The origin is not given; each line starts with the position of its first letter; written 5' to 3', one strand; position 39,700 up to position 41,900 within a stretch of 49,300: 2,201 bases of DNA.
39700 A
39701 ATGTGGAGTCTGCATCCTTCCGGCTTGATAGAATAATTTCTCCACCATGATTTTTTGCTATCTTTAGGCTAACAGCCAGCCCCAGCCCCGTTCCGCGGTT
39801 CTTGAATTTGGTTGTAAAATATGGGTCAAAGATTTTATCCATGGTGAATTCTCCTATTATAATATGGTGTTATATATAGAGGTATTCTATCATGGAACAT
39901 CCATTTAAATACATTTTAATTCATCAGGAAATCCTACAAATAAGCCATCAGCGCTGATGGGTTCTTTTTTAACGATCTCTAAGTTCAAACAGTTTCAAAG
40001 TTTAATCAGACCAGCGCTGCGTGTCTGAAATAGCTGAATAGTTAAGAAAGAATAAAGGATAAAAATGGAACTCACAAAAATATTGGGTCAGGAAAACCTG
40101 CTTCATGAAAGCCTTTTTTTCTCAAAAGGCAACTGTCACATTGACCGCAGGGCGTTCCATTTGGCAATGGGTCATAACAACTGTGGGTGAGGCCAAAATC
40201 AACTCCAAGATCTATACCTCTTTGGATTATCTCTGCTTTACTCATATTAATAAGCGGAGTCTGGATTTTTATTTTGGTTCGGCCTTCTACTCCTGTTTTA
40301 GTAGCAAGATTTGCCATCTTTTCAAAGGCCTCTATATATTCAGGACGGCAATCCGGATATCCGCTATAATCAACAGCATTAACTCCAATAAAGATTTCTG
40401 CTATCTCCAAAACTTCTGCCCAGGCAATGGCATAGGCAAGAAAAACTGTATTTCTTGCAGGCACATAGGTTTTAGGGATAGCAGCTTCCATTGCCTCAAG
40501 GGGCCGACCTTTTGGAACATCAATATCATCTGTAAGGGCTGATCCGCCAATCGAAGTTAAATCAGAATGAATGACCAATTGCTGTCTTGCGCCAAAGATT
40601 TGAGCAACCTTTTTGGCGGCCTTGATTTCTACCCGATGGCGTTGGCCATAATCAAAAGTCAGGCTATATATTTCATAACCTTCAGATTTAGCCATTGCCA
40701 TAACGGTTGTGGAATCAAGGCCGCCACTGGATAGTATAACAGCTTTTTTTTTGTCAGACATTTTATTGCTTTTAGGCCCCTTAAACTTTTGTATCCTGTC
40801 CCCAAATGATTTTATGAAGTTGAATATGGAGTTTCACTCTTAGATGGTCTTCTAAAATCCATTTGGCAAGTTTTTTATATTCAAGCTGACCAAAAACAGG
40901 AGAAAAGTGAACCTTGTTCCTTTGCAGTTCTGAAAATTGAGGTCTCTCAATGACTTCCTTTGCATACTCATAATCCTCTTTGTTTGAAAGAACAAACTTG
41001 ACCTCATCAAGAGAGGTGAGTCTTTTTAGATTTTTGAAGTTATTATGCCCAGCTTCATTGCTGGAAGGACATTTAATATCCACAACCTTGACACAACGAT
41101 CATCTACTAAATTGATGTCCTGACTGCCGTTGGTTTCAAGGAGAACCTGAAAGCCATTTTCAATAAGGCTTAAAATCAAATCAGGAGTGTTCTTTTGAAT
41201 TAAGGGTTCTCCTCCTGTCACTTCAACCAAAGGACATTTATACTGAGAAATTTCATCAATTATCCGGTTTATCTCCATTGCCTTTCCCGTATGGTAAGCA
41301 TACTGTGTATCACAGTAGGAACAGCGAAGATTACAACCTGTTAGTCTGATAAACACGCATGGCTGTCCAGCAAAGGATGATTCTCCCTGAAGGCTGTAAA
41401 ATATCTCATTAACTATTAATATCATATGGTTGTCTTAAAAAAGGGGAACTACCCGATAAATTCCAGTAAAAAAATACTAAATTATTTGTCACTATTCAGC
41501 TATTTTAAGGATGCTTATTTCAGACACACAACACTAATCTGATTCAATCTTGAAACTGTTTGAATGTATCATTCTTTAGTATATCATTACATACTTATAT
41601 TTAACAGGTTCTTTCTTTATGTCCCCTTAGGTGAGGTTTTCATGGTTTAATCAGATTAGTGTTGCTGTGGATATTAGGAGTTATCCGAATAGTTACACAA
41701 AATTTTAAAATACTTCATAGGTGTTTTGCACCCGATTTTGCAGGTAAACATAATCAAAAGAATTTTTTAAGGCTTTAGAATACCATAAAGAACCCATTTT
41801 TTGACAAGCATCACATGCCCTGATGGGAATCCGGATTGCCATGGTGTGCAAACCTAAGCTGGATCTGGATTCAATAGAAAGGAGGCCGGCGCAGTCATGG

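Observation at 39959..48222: An ~80-nt non-coding element present four times as two inverted pairs that bracket two adjacent gene blocks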

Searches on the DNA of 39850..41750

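Call 8: search_rna_families(source=window, start=39850, end=41750, threshold=evalue, max_evalue=10, show_alignments=3)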
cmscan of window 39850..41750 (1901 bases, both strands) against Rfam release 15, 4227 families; matches with E-value up to 10: 6.
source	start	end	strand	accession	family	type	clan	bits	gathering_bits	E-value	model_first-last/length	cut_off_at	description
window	40652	40730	+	RF02761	sR084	Gene; sRNA;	-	18.3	95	2.1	1-78/78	no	sR084 sRNA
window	41437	41490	+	RF01726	SAM-II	Cis-reg; riboswitch;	-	17.3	44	4.5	1-60/60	no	SAM-II riboswitch aptamer (SAM-II long loop)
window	41514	41584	-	RF00533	snoMe18S-Gm1358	Gene; snRNA; snoRNA; CD-box;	-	17.3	50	7.6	1-79/79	no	Small nucleolar RNA Me18S-Gm1358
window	40821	40888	+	RF00211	SNORD35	Gene; snRNA; snoRNA; CD-box;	CL00056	16.9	36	2.2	1-88/88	no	Small nucleolar RNA SNORD35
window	41318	41365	+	RF00189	SNORD95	Gene; snRNA; snoRNA; CD-box;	-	16.3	55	3.2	1-68/68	no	Small nucleolar RNA SNORD95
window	39990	40080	-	RF02174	SMAD5-AS1_2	Gene; lncRNA;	-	11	50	9.5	1-129/129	no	SMAD5 antisense RNA 1 conserved region 2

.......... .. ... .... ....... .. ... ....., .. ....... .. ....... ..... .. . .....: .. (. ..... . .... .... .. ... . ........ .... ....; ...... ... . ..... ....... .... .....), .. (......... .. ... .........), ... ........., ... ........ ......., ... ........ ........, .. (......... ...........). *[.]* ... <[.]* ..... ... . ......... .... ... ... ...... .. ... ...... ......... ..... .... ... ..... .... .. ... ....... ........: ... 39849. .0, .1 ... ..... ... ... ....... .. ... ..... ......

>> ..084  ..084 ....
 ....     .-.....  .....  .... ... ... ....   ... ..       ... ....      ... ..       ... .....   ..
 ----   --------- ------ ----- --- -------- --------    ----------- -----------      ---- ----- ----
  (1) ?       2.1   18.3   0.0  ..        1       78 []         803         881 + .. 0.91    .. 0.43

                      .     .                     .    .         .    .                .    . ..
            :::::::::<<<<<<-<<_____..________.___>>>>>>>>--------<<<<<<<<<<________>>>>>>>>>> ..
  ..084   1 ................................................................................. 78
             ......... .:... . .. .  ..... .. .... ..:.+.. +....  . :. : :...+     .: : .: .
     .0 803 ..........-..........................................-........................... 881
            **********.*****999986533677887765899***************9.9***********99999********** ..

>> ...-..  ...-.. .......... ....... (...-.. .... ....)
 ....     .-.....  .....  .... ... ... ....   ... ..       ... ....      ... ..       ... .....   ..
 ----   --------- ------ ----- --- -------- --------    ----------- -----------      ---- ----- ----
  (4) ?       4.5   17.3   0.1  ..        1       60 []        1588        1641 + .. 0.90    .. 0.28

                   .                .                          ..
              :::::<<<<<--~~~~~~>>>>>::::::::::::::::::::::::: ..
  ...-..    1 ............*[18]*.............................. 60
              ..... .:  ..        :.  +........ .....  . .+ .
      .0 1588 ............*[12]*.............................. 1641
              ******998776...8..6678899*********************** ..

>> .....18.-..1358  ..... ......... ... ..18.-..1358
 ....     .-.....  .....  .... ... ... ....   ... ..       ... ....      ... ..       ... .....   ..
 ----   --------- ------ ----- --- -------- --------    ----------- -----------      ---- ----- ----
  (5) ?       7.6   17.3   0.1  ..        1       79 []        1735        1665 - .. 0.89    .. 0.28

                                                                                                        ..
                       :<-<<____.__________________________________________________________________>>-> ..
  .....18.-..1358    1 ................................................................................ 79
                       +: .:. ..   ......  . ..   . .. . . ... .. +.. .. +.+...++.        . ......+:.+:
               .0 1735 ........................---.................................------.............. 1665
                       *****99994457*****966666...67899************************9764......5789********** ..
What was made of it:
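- On Structured non-coding RNA or riboswitch (including preQ1 classes next to que genes): In a permissive rescan of 39850-41750, which covers copies 1-3 but not copy 4, nothing relevant appeared at E up to 10 (call 8).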

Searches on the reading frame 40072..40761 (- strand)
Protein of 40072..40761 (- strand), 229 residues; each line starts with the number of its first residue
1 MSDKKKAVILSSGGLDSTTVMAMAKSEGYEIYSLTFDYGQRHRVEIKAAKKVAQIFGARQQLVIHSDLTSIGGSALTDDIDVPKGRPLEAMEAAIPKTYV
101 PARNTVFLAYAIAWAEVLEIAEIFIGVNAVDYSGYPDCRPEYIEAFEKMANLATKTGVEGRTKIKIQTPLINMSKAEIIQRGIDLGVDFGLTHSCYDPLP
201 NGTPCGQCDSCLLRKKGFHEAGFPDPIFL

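Call 12: search_protein_families(library=pfam, proteins=[window:40072-40761:-])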
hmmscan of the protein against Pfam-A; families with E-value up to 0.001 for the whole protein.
window:40072-40761:- (229 aa): 4 families
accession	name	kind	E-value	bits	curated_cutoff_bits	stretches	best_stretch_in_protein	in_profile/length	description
PF06508.19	QueC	-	9.4e-77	257.7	22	1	6-221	1-209/210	Queuosine biosynthesis protein QueC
PF00733.27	Asn_synthase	-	2.1e-06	28.1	21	1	3-64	17-79/354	Asparagine synthase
PF00764.25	Arginosuc_synth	-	0.00031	21.3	27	1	8-65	3-60/162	Arginosuccinate synthase N-terminal HUP domain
PF02568.20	ThiI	-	0.00039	20.5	20.5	0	5-56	4-56/197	Thiamine biosynthesis protein (ThiI)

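Call 28: find_encoding_contigs(protein=window:40072-40761:-, flank=10000, max_places=10)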
Protein window:40072-40761:- (229 aa): no gene with exactly this product is on record in the collection.

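Call 65: find_homologous_proteins(query=window:40072-40761:-, max_evalue=1e-40)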
Query window:40072-40761:- (229 aa): 8000 proteins with E <= 1e-40 among 8000 candidates; the best 120 are listed.
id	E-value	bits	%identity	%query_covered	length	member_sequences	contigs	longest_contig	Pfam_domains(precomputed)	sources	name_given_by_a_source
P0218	3.9e-138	476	92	100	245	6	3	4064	PF00733.28,PF06508.20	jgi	-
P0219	1.7e-111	389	75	99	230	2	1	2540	PF00733.28,PF06508.20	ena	-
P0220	2.2e-111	389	75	99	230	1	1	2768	PF00733.28,PF06508.20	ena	-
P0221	3.6e-111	388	74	97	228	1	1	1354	PF00733.28,PF06508.20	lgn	-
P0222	9.7e-111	387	74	99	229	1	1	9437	PF00733.28,PF06508.20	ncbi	-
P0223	1.5e-110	386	75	99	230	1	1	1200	PF00733.28,PF06508.20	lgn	-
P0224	2.1e-110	386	74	99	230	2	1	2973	PF00733.28,PF06508.20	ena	-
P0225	3.3e-110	385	72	99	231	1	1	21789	PF06508.20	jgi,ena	-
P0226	3.3e-110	385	74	98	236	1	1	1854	PF00733.28,PF06508.20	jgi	jgi:7-cyano-7-deazaguanine synthase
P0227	3.5e-110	385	74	98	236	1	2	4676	PF00733.28,PF06508.20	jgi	jgi:7-cyano-7-deazaguanine synthase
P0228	4.5e-110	385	74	98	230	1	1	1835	PF06508.20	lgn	-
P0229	5.5e-110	384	73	99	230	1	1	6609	PF00733.28,PF06508.20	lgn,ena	-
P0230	8.5e-110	384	74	99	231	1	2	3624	PF00733.28,PF06508.20,PF00764.26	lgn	-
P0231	3.1e-109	382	73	99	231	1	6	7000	PF00733.28,PF06508.20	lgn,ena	-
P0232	3.1e-109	382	72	99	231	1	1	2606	PF06508.20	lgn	-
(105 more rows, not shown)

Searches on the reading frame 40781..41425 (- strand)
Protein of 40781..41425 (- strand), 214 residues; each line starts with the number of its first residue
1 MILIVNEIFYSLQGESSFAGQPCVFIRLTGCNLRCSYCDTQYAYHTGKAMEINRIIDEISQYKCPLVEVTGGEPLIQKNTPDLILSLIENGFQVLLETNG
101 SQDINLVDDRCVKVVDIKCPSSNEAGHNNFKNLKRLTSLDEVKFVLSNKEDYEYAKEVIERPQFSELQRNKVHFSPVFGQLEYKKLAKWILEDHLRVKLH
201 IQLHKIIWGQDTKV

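Call 12: search_protein_families(library=pfam, proteins=[window:40781-41425:-])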
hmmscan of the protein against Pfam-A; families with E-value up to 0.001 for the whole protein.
window:40781-41425:- (214 aa): 2 families
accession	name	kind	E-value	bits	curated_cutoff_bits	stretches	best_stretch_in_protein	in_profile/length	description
PF04055.27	Radical_SAM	-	1.6e-12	48.4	29.5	1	28-102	4-88/166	Radical SAM superfamily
PF13353.11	Fer4_12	-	7.8e-06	26.7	22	1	25-90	9-76/137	4Fe-4S single cluster domain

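Call 27: find_encoding_contigs(protein=window:40781-41425:-, flank=10000, max_places=10)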
Protein window:40781-41425:- (214 aa): no gene with exactly this product is on record in the collection.
